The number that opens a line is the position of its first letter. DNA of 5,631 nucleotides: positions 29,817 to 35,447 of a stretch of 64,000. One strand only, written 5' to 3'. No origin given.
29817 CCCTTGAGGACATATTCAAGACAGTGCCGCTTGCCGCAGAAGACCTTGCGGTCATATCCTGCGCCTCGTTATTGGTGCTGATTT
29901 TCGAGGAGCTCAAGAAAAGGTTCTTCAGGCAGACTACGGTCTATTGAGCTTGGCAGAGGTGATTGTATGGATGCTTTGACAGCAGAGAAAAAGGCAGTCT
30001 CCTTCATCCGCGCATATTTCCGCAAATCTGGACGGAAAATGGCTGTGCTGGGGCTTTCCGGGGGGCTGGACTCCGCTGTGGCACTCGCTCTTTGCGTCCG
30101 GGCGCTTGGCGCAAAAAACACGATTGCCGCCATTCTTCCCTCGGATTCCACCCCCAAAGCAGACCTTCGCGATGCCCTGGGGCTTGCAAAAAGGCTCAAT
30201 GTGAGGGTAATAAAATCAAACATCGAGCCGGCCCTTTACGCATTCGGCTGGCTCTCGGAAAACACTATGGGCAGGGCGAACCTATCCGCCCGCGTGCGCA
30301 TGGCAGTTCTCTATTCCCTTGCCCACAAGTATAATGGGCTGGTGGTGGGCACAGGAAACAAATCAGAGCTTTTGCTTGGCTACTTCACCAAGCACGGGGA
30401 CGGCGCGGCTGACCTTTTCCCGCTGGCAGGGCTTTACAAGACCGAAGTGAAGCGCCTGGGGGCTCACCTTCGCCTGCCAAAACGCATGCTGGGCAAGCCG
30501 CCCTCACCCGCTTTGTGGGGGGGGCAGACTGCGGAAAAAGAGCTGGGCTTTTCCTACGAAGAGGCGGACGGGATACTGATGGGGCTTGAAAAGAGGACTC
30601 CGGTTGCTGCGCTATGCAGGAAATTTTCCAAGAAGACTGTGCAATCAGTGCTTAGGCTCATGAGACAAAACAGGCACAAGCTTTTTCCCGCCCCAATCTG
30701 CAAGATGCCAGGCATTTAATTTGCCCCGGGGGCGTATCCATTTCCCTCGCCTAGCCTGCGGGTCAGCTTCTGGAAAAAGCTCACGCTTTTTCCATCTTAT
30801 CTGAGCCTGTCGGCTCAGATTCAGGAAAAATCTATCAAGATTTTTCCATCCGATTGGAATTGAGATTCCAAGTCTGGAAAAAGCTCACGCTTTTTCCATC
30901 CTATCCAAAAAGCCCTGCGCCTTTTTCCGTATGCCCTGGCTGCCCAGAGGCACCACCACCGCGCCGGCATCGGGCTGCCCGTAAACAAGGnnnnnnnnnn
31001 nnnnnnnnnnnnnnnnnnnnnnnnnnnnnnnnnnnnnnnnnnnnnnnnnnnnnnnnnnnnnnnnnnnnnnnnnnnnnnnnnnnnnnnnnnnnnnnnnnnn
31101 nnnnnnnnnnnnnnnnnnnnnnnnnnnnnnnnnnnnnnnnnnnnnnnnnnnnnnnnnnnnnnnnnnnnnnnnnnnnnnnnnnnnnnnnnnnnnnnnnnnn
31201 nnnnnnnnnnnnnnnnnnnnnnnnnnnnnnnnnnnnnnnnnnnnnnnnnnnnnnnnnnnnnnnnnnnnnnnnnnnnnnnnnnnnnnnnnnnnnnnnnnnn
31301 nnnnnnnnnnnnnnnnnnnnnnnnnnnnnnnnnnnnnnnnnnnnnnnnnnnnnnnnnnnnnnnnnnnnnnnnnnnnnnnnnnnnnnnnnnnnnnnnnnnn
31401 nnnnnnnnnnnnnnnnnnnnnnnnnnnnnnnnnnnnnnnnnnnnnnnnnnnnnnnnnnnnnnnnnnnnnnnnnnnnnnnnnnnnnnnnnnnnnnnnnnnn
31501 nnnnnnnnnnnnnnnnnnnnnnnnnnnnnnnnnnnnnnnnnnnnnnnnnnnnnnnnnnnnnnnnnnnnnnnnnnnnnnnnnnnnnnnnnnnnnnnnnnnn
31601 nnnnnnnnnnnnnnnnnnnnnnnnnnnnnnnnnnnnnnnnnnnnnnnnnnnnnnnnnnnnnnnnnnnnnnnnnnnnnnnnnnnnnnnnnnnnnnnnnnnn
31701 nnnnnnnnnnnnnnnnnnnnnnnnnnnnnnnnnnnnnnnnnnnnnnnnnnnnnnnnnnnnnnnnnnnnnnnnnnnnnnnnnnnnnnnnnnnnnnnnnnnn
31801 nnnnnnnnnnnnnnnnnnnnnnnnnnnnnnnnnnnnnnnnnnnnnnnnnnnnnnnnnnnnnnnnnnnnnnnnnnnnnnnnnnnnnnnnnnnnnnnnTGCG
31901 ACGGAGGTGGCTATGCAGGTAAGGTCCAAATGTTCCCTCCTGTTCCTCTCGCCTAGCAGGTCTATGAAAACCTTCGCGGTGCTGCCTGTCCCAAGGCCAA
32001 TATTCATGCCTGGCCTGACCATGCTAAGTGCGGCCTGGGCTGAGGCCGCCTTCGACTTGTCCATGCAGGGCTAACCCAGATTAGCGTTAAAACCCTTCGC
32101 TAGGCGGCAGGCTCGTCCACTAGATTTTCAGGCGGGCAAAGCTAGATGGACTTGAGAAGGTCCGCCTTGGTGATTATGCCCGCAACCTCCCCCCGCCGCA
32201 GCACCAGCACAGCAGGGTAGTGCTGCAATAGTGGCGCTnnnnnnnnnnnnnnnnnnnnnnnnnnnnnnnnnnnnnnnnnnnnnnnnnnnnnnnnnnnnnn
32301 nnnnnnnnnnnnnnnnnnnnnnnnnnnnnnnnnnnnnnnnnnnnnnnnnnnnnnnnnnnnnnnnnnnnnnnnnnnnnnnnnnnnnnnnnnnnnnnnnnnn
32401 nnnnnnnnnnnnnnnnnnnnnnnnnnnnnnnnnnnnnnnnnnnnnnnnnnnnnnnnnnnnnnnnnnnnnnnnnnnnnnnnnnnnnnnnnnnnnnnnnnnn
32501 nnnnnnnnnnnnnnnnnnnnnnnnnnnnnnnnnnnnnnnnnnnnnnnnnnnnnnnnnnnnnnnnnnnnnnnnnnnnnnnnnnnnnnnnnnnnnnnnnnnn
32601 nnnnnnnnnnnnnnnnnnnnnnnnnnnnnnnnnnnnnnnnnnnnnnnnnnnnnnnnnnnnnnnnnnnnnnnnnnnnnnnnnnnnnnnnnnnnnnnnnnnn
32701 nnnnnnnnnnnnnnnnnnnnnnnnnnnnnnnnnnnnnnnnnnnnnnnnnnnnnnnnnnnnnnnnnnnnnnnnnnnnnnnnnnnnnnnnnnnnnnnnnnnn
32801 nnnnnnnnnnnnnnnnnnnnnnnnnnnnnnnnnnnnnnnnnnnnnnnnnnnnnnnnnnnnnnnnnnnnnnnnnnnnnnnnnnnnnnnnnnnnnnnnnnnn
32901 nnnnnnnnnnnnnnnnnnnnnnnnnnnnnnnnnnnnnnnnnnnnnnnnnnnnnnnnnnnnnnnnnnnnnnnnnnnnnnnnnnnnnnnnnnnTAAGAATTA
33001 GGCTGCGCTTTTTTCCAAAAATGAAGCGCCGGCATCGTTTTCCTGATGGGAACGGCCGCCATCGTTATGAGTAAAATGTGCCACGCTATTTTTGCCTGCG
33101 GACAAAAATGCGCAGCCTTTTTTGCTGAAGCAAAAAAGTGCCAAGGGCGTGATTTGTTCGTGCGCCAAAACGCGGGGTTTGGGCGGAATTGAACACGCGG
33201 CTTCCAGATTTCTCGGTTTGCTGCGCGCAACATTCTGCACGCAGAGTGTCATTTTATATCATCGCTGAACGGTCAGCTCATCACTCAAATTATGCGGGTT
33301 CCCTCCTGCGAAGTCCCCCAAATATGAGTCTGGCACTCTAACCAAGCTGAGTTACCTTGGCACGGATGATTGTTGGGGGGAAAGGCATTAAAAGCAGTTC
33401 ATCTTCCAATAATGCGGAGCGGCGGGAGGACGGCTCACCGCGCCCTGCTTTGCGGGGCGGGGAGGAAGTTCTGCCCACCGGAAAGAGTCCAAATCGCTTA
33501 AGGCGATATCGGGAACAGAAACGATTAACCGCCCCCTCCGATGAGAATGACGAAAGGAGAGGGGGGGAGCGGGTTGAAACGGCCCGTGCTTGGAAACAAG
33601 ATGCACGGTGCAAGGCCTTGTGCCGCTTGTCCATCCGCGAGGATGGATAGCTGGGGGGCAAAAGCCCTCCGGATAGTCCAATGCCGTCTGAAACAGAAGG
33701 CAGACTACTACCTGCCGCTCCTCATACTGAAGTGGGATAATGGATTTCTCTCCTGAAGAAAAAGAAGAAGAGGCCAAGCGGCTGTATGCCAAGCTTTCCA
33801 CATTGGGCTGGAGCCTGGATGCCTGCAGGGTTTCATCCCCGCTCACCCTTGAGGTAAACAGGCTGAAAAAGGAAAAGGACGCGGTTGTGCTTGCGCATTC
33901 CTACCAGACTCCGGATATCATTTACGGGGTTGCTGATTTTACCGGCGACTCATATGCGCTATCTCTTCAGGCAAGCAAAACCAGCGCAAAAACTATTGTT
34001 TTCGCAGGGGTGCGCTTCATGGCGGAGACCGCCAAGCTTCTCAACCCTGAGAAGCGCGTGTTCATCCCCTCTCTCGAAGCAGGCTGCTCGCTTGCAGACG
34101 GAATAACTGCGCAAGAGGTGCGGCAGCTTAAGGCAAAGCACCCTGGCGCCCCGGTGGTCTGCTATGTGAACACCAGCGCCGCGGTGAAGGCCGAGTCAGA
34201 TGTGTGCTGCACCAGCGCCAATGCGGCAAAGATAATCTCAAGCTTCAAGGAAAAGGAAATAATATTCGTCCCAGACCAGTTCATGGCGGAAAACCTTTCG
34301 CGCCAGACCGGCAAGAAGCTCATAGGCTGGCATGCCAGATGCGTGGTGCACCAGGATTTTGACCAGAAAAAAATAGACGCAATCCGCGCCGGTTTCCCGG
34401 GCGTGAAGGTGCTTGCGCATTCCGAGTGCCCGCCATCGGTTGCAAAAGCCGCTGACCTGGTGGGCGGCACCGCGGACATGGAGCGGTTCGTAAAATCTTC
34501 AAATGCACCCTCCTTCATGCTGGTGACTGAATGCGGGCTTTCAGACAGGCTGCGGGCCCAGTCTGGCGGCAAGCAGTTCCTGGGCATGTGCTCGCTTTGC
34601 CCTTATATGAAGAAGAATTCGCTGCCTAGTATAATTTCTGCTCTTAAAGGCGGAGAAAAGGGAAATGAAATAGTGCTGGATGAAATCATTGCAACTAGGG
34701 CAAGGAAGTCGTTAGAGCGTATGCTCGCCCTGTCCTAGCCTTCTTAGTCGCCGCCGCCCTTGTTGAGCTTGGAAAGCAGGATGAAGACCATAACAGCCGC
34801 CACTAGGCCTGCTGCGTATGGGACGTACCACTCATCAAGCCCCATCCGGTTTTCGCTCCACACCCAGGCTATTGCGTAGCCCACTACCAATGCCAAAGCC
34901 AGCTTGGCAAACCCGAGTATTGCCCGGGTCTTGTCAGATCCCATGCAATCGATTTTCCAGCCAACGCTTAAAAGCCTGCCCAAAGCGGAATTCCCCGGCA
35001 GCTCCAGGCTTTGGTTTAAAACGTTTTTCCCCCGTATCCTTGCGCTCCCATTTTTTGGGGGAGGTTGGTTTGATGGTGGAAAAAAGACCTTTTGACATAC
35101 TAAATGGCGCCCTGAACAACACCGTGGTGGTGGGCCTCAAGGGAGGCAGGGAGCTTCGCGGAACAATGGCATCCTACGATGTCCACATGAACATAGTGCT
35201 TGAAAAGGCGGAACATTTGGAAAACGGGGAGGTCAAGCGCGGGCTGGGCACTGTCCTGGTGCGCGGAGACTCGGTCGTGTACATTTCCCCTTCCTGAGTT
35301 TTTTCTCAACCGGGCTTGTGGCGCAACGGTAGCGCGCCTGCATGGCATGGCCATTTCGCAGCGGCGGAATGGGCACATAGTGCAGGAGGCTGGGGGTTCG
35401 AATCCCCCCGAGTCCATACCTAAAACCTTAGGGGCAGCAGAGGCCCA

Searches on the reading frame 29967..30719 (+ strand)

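Call 86: search_protein_families(library=pfam, proteins=[window:29967-30719:+], max_evalue=0.0001)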
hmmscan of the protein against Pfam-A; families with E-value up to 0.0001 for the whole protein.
window:29967-30719:+ (250 aa): 1 family
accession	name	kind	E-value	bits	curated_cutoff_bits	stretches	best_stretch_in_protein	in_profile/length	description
PF02540.23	NAD_synthase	-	4.9e-70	235.9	21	1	9-239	4-239/242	NAD synthase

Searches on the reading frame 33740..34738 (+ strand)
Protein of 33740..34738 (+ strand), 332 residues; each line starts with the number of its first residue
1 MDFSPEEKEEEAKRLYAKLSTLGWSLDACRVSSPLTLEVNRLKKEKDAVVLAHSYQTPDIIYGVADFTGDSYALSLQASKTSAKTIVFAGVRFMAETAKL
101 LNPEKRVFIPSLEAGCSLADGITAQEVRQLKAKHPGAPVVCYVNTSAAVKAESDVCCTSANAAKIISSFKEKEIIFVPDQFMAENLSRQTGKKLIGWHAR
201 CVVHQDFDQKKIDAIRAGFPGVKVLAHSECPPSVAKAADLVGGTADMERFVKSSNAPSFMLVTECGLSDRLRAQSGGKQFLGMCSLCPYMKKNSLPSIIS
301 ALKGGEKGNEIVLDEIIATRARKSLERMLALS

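Call 86: search_protein_families(library=pfam, proteins=[window:33740-34738:+], max_evalue=0.0001)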
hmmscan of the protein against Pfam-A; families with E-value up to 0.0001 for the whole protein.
window:33740-34738:+ (332 aa): 1 family
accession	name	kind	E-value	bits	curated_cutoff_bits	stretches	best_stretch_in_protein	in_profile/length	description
PF02445.21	NadA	-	1.6e-108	362.7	27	1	38-330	2-295/295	Quinolinate synthetase A protein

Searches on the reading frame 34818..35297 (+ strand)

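Call 86: search_protein_families(library=pfam, proteins=[window:34818-35297:+], max_evalue=0.0001)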
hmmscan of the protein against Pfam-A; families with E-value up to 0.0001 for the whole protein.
window:34818-35297:+ (159 aa): 1 family
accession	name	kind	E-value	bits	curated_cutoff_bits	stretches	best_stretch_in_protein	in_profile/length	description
PF01423.28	LSM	-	1.6e-20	73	23.4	1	95-158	3-66/66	LSM domain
